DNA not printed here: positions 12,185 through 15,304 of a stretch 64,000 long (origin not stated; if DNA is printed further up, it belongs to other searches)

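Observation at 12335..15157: Orphan 940-aa protein with an unrecognisable ~530-aa N-terminal half fused to a Dda/RecD-type SF1 helicase, in a defence island: candidate undescribed single-gene anti-phage system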

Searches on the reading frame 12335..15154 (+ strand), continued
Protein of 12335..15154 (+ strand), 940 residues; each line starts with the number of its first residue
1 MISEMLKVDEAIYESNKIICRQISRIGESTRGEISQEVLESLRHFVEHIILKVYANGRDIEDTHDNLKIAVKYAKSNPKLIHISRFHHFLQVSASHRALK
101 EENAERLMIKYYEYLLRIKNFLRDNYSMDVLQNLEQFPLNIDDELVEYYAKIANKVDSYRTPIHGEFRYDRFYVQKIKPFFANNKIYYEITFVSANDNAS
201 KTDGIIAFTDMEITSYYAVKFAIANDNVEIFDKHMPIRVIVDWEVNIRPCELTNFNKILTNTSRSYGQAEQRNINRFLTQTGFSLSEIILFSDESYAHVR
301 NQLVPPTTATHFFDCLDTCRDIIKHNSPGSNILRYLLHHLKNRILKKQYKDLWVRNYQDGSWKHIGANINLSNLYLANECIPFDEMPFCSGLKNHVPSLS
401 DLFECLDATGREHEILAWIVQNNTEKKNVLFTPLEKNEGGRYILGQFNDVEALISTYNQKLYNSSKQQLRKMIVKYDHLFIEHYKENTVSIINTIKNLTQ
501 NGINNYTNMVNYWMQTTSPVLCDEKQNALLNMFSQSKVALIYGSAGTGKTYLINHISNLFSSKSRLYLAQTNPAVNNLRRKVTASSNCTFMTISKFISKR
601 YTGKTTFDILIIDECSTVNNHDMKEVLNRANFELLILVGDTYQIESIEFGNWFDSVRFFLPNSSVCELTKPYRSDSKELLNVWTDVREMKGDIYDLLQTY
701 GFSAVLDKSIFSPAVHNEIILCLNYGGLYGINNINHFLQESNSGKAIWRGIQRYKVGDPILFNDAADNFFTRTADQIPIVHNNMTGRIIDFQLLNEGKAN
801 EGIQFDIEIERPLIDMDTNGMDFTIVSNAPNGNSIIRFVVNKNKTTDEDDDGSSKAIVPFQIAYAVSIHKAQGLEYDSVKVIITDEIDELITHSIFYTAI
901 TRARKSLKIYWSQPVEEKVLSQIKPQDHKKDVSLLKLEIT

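Call 10: find_homologous_proteins(query=window:12335-15154:+)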
Query window:12335-15154:+ (940 aa): 2076 proteins with E <= 0.001 among 6609 candidates; the best 120 are listed.
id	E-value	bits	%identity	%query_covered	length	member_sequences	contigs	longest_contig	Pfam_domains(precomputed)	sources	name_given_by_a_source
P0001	0.0e+0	2002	92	100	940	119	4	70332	PF13538.13,PF13086.13,PF01443.25,PF13604.13,PF13245.13,PF09848.16,PF02562.23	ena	-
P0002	0.0e+0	1971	91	100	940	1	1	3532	PF13538.13,PF13086.13,PF01443.25,PF13604.13,PF13245.13,PF09848.16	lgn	-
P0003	0.0e+0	1916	88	100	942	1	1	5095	PF13538.13,PF13086.13,PF01443.25,PF13604.13,PF13245.13,PF09848.16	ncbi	-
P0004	0.0e+0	1778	80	100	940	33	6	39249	PF13538.13,PF13086.13,PF01443.25,PF13604.13,PF13245.13,PF09848.16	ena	-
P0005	0.0e+0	1765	80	100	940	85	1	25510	PF13538.13,PF13086.13,PF01443.25,PF13604.13,PF13245.13,PF09848.16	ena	-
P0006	0.0e+0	1755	80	100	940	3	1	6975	PF13538.13,PF13086.13,PF01443.25,PF13604.13,PF13245.13,PF09848.16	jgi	-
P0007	0.0e+0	1750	80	100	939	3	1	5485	PF13538.13,PF13086.13,PF01443.25,PF13604.13,PF13245.13,PF09848.16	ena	-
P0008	0.0e+0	1748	80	99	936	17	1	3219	PF13538.13,PF13086.13,PF01443.25,PF13604.13,PF13245.13,PF09848.16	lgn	-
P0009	0.0e+0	1747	80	99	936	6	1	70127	PF13538.13,PF13086.13,PF01443.25,PF13604.13,PF13245.13,PF09848.16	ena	-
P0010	0.0e+0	1746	80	100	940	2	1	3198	PF13538.13,PF13086.13,PF01443.25,PF13604.13,PF13245.13,PF09848.16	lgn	-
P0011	0.0e+0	1745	79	100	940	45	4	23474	PF13538.13,PF13086.13,PF01443.25,PF13604.13,PF13245.13,PF09848.16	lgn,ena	-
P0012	0.0e+0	1739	79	100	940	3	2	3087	PF13538.13,PF13086.13,PF01443.25,PF13604.13,PF13245.13,PF09848.16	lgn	-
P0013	0.0e+0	1736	79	100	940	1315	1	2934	PF13538.13,PF13086.13,PF01443.25,PF13604.13,PF13245.13,PF09848.16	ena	-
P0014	0.0e+0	1726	79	100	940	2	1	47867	PF13538.13,PF13086.13,PF01443.25,PF13604.13,PF13245.13,PF09848.16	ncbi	-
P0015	0.0e+0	1724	79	100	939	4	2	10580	PF13538.13,PF13086.13,PF01443.25,PF13604.13,PF13245.13,PF09848.16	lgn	-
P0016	0.0e+0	1723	79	100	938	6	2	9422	PF13538.13,PF13086.13,PF01443.25,PF13604.13,PF13245.13,PF09848.16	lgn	-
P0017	0.0e+0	1719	79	100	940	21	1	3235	PF13538.13,PF13086.13,PF01443.25,PF13604.13,PF13245.13,PF09848.16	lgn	-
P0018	0.0e+0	1708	78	100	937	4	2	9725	PF13538.13,PF13086.13,PF01443.25,PF13604.13,PF13245.13,PF09848.16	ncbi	-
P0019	0.0e+0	1706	78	100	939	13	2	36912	PF13538.13,PF13086.13,PF01443.25,PF13604.13,PF13245.13,PF09848.16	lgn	-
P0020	0.0e+0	1695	77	100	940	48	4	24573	PF13538.13,PF13086.13,PF01443.25,PF13604.13,PF13245.13,PF09848.16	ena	-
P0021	0.0e+0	1683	77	100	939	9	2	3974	PF13538.13,PF13086.13,PF01443.25,PF13604.13,PF13245.13,PF09848.16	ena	-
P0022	0.0e+0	1683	77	99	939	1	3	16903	PF13538.13,PF13086.13,PF01443.25,PF13604.13,PF13245.13,PF09848.16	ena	-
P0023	0.0e+0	1678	76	100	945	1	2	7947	PF13538.13,PF13086.13,PF01443.25,PF13604.13,PF13245.13,PF09848.16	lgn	-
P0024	0.0e+0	1677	76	99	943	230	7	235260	PF13538.13,PF13086.13,PF01443.25,PF13604.13,PF13245.13,PF09848.16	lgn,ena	-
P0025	0.0e+0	1662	75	100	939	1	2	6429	PF13538.13,PF13086.13,PF01443.25,PF13604.13,PF13245.13,PF09848.16,PF00580.28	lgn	-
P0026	0.0e+0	1662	76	100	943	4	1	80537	PF13538.13,PF13086.13,PF01443.25,PF13604.13,PF13245.13,PF09848.16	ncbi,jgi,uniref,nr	ncbi:ATP-dependent RecD-like DNA helicase [Clostridium sp.]|jgi:DNA replication protein DnaC|uniref:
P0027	0.0e+0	1654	76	100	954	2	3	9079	PF13538.13,PF13086.13,PF01443.25,PF13604.13,PF13361.13,PF13245.13,PF09848.16,PF00580.28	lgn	-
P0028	0.0e+0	1647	75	100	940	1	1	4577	PF13538.13,PF13086.13,PF01443.25,PF13604.13,PF13245.13,PF09848.16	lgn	-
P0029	0.0e+0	1645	75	100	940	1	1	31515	PF13538.13,PF13086.13,PF01443.25,PF13604.13,PF13245.13,PF09848.16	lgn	-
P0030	0.0e+0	1639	74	100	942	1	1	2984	PF13538.13,PF13086.13,PF01443.25,PF13604.13,PF13245.13,PF09848.16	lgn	-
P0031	0.0e+0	1635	74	100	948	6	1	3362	PF13538.13,PF13086.13,PF01443.25,PF13604.13,PF13245.13,PF09848.16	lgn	-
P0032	0.0e+0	1632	74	100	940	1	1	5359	PF13538.13,PF13086.13,PF01443.25,PF13604.13,PF13245.13,PF09848.16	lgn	-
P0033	0.0e+0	1620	74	100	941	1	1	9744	PF13538.13,PF13086.13,PF01443.25,PF13604.13,PF13245.13,PF09848.16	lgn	-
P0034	0.0e+0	1618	75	100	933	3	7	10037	PF13538.13,PF13086.13,PF01443.25,PF13604.13,PF13245.13,PF09848.16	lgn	-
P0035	0.0e+0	1618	73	100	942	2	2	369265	PF13538.13,PF13086.13,PF01443.25,PF13604.13,PF13245.13,PF09848.16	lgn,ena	-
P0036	0.0e+0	1617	73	100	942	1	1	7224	PF13538.13,PF13086.13,PF01443.25,PF13604.13,PF13245.13,PF09848.16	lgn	-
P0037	0.0e+0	1614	74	100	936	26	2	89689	PF13538.13,PF13086.13,PF01443.25,PF13604.13,PF13245.13,PF09848.16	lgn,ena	-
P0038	0.0e+0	1598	75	96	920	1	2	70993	PF13086.13,PF01443.25,PF13604.13,PF13245.13,PF09848.16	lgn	-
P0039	0.0e+0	1597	73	100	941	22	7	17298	PF13538.13,PF13086.13,PF01443.25,PF13604.13,PF13361.13,PF13245.13,PF09848.16,PF02562.23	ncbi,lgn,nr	ncbi:MAG: ATP-dependent RecD-like DNA helicase [Eubacteriales bacterium]|nr:ATP-dependent RecD-like 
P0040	0.0e+0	1596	73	100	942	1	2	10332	PF13538.13,PF13086.13,PF01443.25,PF13604.13,PF13245.13,PF09848.16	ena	-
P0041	0.0e+0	1595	76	95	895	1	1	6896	PF13086.13,PF01443.25,PF13604.13,PF13245.13,PF09848.16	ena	-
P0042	0.0e+0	1574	72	100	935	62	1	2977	PF13538.13,PF13086.13,PF01443.25,PF13604.13,PF13245.13,PF09848.16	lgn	-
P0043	0.0e+0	1573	72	100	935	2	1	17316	PF13538.13,PF13086.13,PF01443.25,PF13604.13,PF13245.13,PF09848.16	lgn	-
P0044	0.0e+0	1570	72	100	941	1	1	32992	PF13538.13,PF13086.13,PF01443.25,PF13604.13,PF13245.13,PF09848.16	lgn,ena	-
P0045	0.0e+0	1565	72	99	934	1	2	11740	PF13538.13,PF13086.13,PF01443.25,PF13604.13,PF13245.13,PF09848.16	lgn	-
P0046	0.0e+0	1565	72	100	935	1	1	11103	PF13538.13,PF13173.13,PF13086.13,PF01443.25,PF13604.13,PF13245.13,PF09848.16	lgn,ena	-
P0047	0.0e+0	1565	72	100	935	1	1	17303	PF13538.13,PF13086.13,PF01443.25,PF13604.13,PF13245.13,PF09848.16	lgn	-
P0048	0.0e+0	1558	72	100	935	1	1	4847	PF13538.13,PF13086.13,PF01443.25,PF13604.13,PF13245.13,PF09848.16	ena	-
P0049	0.0e+0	1558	71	100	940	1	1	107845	PF13538.13,PF13086.13,PF01443.25,PF13604.13,PF13245.13,PF09848.16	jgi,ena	-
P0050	0.0e+0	1557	72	100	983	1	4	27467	PF13538.13,PF13086.13,PF01443.25,PF13604.13,PF13245.13,PF09848.16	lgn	-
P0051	0.0e+0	1552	72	99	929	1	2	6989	PF13538.13,PF13086.13,PF01443.25,PF13604.13,PF13245.13,PF09848.16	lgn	-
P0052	0.0e+0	1551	72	100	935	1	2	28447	PF13538.13,PF13086.13,PF01443.25,PF13604.13,PF13245.13,PF09848.16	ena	-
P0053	0.0e+0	1548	72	99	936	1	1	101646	PF13538.13,PF13086.13,PF01443.25,PF13604.13,PF13245.13,PF09848.16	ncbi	ncbi:AAA family ATPase [Lachnospiraceae bacterium ZAX-1]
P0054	0.0e+0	1548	71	100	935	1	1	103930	PF13538.13,PF13086.13,PF01443.25,PF13604.13,PF13245.13,PF09848.16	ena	-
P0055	0.0e+0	1544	71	100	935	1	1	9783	PF13538.13,PF13086.13,PF01443.25,PF13604.13,PF13245.13,PF09848.16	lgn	-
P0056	0.0e+0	1537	71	100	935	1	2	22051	PF13538.13,PF13086.13,PF01443.25,PF13604.13,PF13245.13,PF09848.16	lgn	-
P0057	0.0e+0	1534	71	100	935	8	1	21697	PF13538.13,PF13086.13,PF01443.25,PF13604.13,PF13245.13,PF09848.16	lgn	-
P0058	0.0e+0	1512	71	99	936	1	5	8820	PF13538.13,PF13086.13,PF01443.25,PF13604.13,PF13245.13,PF09848.16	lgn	-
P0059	0.0e+0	1498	69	100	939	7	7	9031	PF13538.13,PF13086.13,PF01443.25,PF13604.13,PF13245.13,PF09848.16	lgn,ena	-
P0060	0.0e+0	1476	68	100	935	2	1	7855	PF13538.13,PF13086.13,PF01443.25,PF13604.13,PF13245.13,PF09848.16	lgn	-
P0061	0.0e+0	1453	68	100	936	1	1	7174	PF13538.13,PF13086.13,PF01443.25,PF13604.13,PF13245.13,PF09848.16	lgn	-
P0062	0.0e+0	1450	68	100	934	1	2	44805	PF13538.13,PF13086.13,PF01443.25,PF13604.13,PF13245.13,PF09848.16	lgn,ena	-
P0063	0.0e+0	1449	67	99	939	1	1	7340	PF13538.13,PF13086.13,PF01443.25,PF13604.13,PF13245.13,PF09848.16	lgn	-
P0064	0.0e+0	1448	68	100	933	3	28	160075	PF13538.13,PF13086.13,PF01443.25,PF13604.13,PF13245.13,PF09848.16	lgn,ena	-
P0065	0.0e+0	1441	66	99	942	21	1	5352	PF13538.13,PF01443.25,PF13604.13,PF13245.13,PF09848.16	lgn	-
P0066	0.0e+0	1441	66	99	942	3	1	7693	PF13538.13,PF13086.13,PF01443.25,PF13604.13,PF13245.13,PF03193.23,PF09848.16,PF07728.21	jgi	-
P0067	0.0e+0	1441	66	99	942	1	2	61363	PF13538.13,PF01443.25,PF13604.13,PF13245.13,PF09848.16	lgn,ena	-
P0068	0.0e+0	1440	66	99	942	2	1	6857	PF13538.13,PF01443.25,PF13604.13,PF13245.13,PF09848.16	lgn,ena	-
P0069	0.0e+0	1439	67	99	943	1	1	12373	PF13538.13,PF13086.13,PF01443.25,PF13604.13,PF13245.13,PF09848.16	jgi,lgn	jgi:Cdc6-like AAA superfamily ATPase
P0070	0.0e+0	1439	66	99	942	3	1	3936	PF13538.13,PF01443.25,PF13604.13,PF13245.13,PF09848.16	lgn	-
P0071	0.0e+0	1437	66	99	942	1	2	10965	PF13538.13,PF01443.25,PF13604.13,PF13245.13,PF09848.16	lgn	-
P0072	0.0e+0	1436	66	99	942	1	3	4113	PF13538.13,PF01443.25,PF13604.13,PF13245.13,PF09848.16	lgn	-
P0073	0.0e+0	1436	66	99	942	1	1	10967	PF13538.13,PF01443.25,PF13604.13,PF13245.13,PF09848.16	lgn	-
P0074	0.0e+0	1435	66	99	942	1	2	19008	PF13538.13,PF01443.25,PF13604.13,PF13245.13,PF09848.16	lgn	-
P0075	0.0e+0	1435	66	99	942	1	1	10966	PF13538.13,PF13086.13,PF01443.25,PF13604.13,PF13245.13,PF09848.16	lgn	-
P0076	0.0e+0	1434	66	99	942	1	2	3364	PF13538.13,PF01443.25,PF13604.13,PF13245.13,PF09848.16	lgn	-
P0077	0.0e+0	1433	67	99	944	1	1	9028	PF13538.13,PF13086.13,PF01443.25,PF13604.13,PF13245.13,PF09848.16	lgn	-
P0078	0.0e+0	1431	66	99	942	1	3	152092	PF13538.13,PF01443.25,PF13604.13,PF13245.13,PF09848.16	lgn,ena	-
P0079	0.0e+0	1431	66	99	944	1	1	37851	PF13538.13,PF13086.13,PF01443.25,PF13604.13,PF13245.13,PF09848.16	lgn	-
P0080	0.0e+0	1430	65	100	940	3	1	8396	PF13538.13,PF13086.13,PF01443.25,PF13604.13,PF13245.13,PF03193.23,PF09848.16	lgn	-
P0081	0.0e+0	1428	66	99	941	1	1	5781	PF13538.13,PF13086.13,PF01443.25,PF13604.13,PF13245.13,PF09848.16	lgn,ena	-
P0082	0.0e+0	1427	66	99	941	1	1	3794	PF13538.13,PF13086.13,PF01443.25,PF13604.13,PF13245.13,PF09848.16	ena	-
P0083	0.0e+0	1427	66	99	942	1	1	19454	PF13538.13,PF01443.25,PF13604.13,PF13245.13,PF09848.16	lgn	-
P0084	0.0e+0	1427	66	99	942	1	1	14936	PF13538.13,PF01443.25,PF13604.13,PF13245.13,PF09848.16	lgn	-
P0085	0.0e+0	1426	66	99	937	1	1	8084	PF13538.13,PF13086.13,PF01443.25,PF13604.13,PF13245.13,PF09848.16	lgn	-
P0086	0.0e+0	1426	66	99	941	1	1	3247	PF13538.13,PF13086.13,PF01443.25,PF13604.13,PF13245.13,PF09848.16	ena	-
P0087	0.0e+0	1425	65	99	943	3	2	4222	PF13538.13,PF01443.25,PF13604.13,PF13245.13,PF09848.16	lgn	-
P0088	0.0e+0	1424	66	99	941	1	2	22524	PF13538.13,PF13086.13,PF01443.25,PF13604.13,PF13245.13,PF09848.16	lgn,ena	-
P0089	0.0e+0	1424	66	99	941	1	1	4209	PF13538.13,PF13086.13,PF01443.25,PF13604.13,PF13245.13,PF09848.16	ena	-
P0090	0.0e+0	1424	66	99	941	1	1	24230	PF13538.13,PF13086.13,PF01443.25,PF13604.13,PF13245.13,PF09848.16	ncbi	ncbi:MAG: ATP-dependent RecD-like DNA helicase [Anaerotignum faecicola]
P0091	0.0e+0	1423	66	99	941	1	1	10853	PF13538.13,PF13086.13,PF01443.25,PF13604.13,PF13245.13,PF09848.16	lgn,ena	-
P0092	0.0e+0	1423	66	99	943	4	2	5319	PF13538.13,PF13086.13,PF01443.25,PF13604.13,PF13245.13,PF09848.16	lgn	-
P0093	0.0e+0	1423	65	99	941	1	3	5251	PF13538.13,PF13086.13,PF01443.25,PF13604.13,PF13245.13,PF09848.16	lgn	-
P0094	0.0e+0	1422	66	99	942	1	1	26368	PF13538.13,PF01443.25,PF13604.13,PF13245.13,PF09848.16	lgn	-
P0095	0.0e+0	1422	66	99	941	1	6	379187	PF13538.13,PF13086.13,PF01443.25,PF13604.13,PF13245.13,PF09848.16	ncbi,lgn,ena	-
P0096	0.0e+0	1422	66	99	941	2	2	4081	PF13538.13,PF13086.13,PF01443.25,PF13604.13,PF13245.13,PF09848.16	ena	-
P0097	0.0e+0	1422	66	99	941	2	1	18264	PF13538.13,PF13086.13,PF01443.25,PF13604.13,PF13245.13,PF09848.16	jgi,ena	-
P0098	0.0e+0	1422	65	99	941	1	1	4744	PF13538.13,PF13086.13,PF01443.25,PF13604.13,PF13245.13,PF09848.16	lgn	-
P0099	0.0e+0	1422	66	99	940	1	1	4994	PF13538.13,PF01443.25,PF13604.13,PF13245.13,PF09848.16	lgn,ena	-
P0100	0.0e+0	1421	66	99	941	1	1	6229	PF13538.13,PF13086.13,PF01443.25,PF13604.13,PF13245.13,PF09848.16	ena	-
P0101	0.0e+0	1420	65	99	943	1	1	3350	PF13538.13,PF13086.13,PF01443.25,PF13604.13,PF13245.13,PF09848.16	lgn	-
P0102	0.0e+0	1420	65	99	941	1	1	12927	PF13538.13,PF13086.13,PF01443.25,PF13604.13,PF13245.13,PF09848.16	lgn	-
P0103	0.0e+0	1420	66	99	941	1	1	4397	PF13538.13,PF13086.13,PF01443.25,PF13604.13,PF13245.13,PF09848.16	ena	-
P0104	0.0e+0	1420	66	99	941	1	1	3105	PF13538.13,PF13086.13,PF01443.25,PF13604.13,PF13245.13,PF09848.16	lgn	-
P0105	0.0e+0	1420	66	99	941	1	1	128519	PF13538.13,PF13086.13,PF01443.25,PF13604.13,PF13245.13,PF09848.16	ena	-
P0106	0.0e+0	1420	66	99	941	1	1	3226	PF13538.13,PF13086.13,PF01443.25,PF13604.13,PF13245.13,PF09848.16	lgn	-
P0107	0.0e+0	1420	65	99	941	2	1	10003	PF13538.13,PF13086.13,PF01443.25,PF13604.13,PF13245.13,PF09848.16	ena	-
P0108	0.0e+0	1419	65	99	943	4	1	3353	PF13538.13,PF01443.25,PF13604.13,PF13245.13,PF09848.16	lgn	-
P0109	0.0e+0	1419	66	99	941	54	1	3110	PF13538.13,PF13086.13,PF01443.25,PF13604.13,PF13245.13,PF09848.16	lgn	-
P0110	0.0e+0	1419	65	99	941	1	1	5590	PF13538.13,PF13086.13,PF01443.25,PF13604.13,PF13245.13,PF09848.16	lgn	-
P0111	0.0e+0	1419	66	99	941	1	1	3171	PF13538.13,PF13086.13,PF01443.25,PF13604.13,PF13245.13,PF09848.16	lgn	-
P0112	0.0e+0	1418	65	99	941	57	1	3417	PF13538.13,PF01443.25,PF13604.13,PF13245.13,PF09848.16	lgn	-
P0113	0.0e+0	1418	65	99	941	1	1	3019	PF13538.13,PF13086.13,PF01443.25,PF13604.13,PF13245.13,PF09848.16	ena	-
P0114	0.0e+0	1418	66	99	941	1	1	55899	PF13538.13,PF13086.13,PF01443.25,PF13604.13,PF13245.13,PF09848.16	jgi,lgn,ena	-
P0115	0.0e+0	1417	65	99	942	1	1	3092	PF13538.13,PF13086.13,PF01443.25,PF13604.13,PF13245.13,PF09848.16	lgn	-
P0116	0.0e+0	1417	66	99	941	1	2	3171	PF13538.13,PF13086.13,PF01443.25,PF13604.13,PF13245.13,PF09848.16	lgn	-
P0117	0.0e+0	1416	64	100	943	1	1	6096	PF13538.13,PF13086.13,PF01443.25,PF13604.13,PF13245.13,PF09848.16,PF07728.21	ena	-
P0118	0.0e+0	1416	66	99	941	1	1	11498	PF13538.13,PF13086.13,PF01443.25,PF13604.13,PF13245.13,PF09848.16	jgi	-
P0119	0.0e+0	1414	65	99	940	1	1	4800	PF13538.13,PF01443.25,PF13604.13,PF13245.13,PF09848.16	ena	-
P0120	0.0e+0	1413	65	99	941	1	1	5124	PF13538.13,PF13086.13,PF01443.25,PF13604.13,PF13245.13,PF09848.16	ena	-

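Call 19: search_solved_structures(query=window:12335-15154:+, max_evalue=0.01)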
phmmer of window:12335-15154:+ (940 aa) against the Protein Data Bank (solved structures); distinct sequences matched with E-value up to 0.01: 19.
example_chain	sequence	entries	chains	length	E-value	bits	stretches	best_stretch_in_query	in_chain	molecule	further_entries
8bns_A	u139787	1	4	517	2.2e-07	32.7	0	857-920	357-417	AAA ATPase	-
1w36_D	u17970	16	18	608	3.6e-07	31.9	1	860-915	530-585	EXODEOXYRIBONUCLEASE V ALPHA CHAIN | RecBCD enzyme subunit RecD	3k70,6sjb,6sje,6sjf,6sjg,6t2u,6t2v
5ld2_D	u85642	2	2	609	3.6e-07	31.9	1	860-915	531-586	RecBCD enzyme subunit RecD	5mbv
3e1s_A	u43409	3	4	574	7.7e-07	30.9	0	857-905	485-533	Exodeoxyribonuclease V, subunit RecD | Exodeoxyribonuclease V, subunit RecD, putative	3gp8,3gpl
9kwf_B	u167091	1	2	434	1.9e-06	29.6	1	537-647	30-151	Putative deoxyribonuclease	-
7oar_A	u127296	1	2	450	6.2e-05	24.6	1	857-916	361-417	Pif1 helicase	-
7bil_A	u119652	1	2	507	6.5e-05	24.5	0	857-916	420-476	PIF1 helicase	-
6s3e_A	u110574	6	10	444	9.5e-05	23.9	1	857-916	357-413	PIF1 helicase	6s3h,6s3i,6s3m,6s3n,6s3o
7ada_A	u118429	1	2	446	9.9e-05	23.9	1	858-916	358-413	PIF1 helicase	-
6s3p_A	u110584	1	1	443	0.00012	23.6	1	857-916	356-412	PIF1 helicase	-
6xzt_A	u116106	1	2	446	0.00012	23.6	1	857-916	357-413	PIF1 helicase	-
5fhh_A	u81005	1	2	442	0.00031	22.2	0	854-905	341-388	ATP-dependent DNA helicase PIF1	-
6hph_A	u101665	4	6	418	0.0013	20.2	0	854-905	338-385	ATP-dependent DNA helicase PIF1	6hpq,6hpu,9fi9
9fb8_A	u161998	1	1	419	0.0013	20.2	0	854-905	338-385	ATP-dependent DNA helicase PIF1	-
6hpt_A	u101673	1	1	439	0.0015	20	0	854-905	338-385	ATP-dependent DNA helicase PIF1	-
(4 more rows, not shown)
